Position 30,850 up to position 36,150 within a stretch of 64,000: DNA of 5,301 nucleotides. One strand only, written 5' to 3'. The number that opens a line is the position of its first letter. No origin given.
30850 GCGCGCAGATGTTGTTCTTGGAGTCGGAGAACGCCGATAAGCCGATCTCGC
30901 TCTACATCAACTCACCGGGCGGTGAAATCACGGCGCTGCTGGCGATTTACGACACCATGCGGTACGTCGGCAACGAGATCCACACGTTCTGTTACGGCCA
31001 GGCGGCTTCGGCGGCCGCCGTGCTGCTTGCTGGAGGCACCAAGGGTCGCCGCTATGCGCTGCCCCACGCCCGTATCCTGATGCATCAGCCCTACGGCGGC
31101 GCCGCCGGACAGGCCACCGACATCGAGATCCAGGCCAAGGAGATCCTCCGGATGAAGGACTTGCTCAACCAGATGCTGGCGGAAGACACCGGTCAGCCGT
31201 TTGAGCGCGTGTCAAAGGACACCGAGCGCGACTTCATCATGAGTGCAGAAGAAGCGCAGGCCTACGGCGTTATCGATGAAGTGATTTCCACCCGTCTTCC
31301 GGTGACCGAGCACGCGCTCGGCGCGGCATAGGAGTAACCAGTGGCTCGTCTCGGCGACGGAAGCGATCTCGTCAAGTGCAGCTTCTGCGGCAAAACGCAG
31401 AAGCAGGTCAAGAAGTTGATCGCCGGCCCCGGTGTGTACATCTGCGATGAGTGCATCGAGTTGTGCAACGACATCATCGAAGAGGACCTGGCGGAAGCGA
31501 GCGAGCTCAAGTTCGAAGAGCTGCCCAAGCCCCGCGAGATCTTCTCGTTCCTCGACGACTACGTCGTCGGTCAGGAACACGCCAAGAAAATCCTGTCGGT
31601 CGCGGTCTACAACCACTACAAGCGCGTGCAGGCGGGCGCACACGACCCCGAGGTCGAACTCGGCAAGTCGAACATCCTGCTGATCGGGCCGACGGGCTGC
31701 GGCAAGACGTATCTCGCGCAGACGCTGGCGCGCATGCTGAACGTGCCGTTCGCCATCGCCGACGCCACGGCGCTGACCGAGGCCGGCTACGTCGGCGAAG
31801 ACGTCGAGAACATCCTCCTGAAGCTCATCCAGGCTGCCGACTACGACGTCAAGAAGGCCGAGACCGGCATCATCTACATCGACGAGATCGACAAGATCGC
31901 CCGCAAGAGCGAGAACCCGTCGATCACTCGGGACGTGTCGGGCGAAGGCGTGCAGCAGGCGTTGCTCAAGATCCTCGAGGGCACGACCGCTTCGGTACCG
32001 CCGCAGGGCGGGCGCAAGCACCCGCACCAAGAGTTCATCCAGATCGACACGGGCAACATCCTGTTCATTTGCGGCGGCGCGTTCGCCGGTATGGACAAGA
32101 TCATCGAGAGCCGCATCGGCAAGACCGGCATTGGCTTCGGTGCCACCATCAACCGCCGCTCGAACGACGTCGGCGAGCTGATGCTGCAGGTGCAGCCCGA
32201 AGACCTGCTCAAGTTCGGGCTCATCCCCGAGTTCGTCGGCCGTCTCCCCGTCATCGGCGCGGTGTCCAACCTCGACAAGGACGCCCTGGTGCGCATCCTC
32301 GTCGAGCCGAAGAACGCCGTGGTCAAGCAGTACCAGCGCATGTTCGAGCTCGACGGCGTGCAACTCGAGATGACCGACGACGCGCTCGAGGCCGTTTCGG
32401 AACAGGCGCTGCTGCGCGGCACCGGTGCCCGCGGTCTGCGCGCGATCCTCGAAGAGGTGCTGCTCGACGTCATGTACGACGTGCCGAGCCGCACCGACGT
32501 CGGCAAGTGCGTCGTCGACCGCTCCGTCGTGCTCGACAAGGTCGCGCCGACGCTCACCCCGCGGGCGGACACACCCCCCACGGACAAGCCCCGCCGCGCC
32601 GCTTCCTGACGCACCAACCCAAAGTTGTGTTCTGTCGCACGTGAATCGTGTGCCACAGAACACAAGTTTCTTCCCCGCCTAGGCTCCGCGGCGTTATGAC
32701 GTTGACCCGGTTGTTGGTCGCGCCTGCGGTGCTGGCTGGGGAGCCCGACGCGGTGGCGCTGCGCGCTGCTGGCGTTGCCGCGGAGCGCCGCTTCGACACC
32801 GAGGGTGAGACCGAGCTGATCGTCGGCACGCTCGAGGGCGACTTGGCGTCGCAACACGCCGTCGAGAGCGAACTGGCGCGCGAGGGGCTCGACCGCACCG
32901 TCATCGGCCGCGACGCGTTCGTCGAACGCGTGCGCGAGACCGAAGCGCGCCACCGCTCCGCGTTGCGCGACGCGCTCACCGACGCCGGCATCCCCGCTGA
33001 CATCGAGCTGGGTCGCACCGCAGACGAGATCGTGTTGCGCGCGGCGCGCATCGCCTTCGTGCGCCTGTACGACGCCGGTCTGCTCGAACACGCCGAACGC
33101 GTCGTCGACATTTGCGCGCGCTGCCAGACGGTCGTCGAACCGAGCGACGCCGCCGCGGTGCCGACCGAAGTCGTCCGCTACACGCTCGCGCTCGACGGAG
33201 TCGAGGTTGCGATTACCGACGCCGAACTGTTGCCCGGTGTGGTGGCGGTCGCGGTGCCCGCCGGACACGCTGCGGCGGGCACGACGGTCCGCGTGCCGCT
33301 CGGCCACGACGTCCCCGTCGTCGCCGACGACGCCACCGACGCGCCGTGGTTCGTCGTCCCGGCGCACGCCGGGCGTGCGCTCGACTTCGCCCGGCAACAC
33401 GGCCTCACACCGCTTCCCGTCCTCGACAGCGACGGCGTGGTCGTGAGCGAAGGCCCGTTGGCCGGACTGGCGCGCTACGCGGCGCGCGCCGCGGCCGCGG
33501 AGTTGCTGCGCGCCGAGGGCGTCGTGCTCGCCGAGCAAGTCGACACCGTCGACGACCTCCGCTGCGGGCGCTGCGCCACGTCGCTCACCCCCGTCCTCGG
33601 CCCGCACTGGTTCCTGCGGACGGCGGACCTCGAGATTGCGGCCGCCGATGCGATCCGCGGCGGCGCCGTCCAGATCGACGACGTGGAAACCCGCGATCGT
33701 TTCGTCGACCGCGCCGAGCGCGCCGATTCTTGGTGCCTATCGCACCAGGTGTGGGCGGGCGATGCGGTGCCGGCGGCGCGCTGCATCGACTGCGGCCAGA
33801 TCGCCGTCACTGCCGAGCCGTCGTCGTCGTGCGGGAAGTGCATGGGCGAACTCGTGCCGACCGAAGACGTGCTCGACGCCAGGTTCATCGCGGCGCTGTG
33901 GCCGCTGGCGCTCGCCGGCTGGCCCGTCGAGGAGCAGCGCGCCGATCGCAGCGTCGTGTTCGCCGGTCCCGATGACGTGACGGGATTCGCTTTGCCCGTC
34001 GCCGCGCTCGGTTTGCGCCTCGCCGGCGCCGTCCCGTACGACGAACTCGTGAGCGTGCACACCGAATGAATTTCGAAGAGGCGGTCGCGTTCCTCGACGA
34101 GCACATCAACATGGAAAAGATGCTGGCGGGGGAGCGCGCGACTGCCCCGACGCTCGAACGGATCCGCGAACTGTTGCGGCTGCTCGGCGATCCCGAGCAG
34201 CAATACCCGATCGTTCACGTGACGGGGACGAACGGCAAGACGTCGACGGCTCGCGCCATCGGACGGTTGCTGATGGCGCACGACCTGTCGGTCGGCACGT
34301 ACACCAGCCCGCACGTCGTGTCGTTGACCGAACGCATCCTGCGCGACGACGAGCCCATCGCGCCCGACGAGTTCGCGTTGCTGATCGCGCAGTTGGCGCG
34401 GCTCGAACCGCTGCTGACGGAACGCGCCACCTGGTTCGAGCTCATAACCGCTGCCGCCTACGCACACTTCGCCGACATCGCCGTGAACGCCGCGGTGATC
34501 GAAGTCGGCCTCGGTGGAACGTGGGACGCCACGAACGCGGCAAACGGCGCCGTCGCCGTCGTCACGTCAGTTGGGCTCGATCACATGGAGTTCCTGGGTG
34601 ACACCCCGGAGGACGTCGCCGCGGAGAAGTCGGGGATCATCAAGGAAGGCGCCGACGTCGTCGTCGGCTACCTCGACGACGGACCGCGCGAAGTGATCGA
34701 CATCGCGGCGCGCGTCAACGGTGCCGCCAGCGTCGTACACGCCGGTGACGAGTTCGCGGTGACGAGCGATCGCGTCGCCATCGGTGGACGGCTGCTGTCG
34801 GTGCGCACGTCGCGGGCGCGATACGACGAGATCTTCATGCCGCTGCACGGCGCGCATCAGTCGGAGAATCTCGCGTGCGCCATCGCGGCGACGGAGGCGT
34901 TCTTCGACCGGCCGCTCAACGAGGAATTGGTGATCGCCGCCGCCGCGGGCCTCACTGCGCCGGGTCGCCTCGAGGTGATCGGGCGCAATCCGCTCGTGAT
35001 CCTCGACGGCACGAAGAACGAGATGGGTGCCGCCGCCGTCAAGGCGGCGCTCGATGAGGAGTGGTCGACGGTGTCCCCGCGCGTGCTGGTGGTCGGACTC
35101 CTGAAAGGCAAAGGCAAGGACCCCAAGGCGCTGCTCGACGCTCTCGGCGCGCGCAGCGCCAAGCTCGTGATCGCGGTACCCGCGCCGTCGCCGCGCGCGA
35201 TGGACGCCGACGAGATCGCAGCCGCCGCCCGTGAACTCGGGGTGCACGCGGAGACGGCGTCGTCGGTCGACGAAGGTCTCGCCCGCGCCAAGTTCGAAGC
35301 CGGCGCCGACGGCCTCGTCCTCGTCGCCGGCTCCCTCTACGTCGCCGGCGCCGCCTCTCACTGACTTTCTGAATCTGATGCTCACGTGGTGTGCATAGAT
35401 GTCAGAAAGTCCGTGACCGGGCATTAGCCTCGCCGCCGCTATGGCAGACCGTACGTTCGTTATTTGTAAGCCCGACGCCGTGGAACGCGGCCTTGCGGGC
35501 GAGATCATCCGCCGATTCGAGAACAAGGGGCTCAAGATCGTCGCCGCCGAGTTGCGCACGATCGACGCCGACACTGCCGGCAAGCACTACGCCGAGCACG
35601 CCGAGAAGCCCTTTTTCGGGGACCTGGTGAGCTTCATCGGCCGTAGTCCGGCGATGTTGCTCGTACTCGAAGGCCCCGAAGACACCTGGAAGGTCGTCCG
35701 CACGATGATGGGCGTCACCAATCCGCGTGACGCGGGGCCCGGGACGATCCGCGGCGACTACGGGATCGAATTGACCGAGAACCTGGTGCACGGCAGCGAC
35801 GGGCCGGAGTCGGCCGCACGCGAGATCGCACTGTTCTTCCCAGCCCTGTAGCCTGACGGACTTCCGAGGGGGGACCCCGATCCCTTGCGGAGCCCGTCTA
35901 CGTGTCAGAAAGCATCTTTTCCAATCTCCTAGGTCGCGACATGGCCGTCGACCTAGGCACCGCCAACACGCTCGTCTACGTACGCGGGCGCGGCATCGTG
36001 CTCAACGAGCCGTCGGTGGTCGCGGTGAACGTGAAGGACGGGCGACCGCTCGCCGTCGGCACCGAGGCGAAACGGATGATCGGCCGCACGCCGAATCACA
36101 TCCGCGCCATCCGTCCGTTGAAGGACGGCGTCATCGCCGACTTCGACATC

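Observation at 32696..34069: ValRS-derived ORF with erased catalytic and editing motifs occupies the conserved valS slot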

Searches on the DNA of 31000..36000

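Call 54: search_rna_families(source=window, start=31000, end=36000, threshold=evalue, max_evalue=1)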
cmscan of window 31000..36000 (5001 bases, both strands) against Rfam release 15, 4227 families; matches with E-value up to 1: 1.
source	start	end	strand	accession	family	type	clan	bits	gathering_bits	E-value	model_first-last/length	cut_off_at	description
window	33499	33598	+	RF04287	mir-9195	Gene; miRNA;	-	23.8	90.5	0.24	1-87/87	no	mir-9195 microRNA precursor family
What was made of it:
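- Tried and rejected: There is no Rfam family and no T-box in 31000-36000 (call 54).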
